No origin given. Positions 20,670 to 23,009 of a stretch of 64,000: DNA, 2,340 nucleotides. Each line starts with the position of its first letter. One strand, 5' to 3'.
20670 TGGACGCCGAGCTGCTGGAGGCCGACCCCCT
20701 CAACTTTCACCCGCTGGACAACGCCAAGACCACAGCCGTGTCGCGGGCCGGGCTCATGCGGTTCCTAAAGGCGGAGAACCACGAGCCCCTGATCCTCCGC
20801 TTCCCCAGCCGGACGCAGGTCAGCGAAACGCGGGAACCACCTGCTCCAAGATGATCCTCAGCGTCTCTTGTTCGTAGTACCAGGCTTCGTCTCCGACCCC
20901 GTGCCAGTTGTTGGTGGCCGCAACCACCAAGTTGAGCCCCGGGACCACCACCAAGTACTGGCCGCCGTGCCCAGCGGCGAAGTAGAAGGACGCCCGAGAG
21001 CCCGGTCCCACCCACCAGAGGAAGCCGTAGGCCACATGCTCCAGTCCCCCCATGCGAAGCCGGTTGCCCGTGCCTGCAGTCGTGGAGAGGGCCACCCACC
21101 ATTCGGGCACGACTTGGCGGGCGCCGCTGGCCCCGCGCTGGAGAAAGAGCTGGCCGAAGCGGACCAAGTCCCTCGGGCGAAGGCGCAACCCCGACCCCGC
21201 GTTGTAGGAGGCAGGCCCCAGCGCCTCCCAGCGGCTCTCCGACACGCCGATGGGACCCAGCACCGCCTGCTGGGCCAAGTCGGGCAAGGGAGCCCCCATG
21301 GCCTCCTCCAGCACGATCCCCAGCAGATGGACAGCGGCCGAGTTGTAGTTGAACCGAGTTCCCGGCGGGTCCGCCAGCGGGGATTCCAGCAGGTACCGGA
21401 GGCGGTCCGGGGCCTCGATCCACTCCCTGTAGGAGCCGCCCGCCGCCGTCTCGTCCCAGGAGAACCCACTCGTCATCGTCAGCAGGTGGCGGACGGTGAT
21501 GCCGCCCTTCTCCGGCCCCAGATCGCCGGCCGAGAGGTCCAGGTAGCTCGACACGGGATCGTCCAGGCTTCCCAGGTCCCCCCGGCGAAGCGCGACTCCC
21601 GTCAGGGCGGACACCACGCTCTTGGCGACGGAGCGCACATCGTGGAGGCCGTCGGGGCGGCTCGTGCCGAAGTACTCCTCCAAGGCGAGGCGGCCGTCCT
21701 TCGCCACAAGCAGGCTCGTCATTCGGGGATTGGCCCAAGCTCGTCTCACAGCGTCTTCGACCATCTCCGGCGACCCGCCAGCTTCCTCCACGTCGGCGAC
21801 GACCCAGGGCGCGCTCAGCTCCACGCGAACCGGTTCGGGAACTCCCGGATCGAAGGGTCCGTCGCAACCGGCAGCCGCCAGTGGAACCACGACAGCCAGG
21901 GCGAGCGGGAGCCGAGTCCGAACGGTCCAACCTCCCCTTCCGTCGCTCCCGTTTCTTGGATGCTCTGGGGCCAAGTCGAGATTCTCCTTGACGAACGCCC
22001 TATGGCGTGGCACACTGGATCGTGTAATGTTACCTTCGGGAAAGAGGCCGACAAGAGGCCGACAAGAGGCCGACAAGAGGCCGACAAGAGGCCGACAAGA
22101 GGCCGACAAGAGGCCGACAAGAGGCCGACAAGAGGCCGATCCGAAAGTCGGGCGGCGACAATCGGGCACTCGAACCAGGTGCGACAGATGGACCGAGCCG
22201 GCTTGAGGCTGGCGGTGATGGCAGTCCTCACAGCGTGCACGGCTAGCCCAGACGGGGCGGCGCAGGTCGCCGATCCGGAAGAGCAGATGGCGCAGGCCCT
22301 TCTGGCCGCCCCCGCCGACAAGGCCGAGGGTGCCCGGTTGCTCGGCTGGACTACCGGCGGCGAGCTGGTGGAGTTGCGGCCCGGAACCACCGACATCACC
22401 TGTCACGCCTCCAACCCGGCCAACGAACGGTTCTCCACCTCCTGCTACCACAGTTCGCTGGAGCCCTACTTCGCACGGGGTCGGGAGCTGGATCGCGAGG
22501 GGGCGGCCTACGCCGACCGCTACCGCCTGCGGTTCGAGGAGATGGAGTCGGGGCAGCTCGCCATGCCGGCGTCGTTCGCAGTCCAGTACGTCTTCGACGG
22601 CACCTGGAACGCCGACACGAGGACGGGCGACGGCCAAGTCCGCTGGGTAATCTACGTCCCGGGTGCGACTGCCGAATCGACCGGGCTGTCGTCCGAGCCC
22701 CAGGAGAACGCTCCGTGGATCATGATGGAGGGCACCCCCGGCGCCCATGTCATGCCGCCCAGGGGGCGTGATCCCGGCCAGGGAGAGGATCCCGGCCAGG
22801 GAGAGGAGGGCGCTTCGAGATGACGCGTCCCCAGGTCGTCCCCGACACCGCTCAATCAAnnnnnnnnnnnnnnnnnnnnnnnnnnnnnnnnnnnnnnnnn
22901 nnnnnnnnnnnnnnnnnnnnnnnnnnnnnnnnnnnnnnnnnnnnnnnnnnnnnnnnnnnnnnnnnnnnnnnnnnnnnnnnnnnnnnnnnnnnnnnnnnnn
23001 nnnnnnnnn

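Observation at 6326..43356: Unusual density of short (15-22 bp) tandem duplications, several of which duplicate start codons, Shine-Dalgarno sites or stop codons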

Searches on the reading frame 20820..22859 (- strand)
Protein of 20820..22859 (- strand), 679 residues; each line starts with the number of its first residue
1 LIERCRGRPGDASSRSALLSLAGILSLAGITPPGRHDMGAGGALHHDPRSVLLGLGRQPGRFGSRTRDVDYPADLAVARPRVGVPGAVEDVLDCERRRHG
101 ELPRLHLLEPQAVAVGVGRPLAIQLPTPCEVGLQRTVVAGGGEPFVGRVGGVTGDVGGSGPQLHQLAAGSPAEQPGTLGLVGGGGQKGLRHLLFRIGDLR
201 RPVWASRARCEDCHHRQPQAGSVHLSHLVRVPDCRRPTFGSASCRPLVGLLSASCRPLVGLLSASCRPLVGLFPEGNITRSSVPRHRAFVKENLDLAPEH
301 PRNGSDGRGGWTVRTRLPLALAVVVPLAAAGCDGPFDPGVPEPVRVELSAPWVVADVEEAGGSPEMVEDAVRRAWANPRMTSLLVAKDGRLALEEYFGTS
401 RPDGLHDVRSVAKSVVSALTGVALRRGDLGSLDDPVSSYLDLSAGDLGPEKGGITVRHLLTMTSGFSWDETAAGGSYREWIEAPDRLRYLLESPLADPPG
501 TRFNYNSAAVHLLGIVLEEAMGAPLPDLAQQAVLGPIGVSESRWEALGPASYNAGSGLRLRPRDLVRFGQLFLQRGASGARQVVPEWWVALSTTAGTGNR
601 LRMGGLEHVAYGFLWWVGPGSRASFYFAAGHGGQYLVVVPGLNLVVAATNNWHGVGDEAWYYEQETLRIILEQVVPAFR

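Call 8: search_protein_families(library=pfam, proteins=[window:20820-22859:-])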
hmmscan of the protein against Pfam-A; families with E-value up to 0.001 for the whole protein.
window:20820-22859:- (679 aa): 1 family
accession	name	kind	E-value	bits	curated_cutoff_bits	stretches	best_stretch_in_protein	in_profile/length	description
PF00144.29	Beta-lactamase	-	8.8e-40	137.3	27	1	382-660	18-321/329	Beta-lactamase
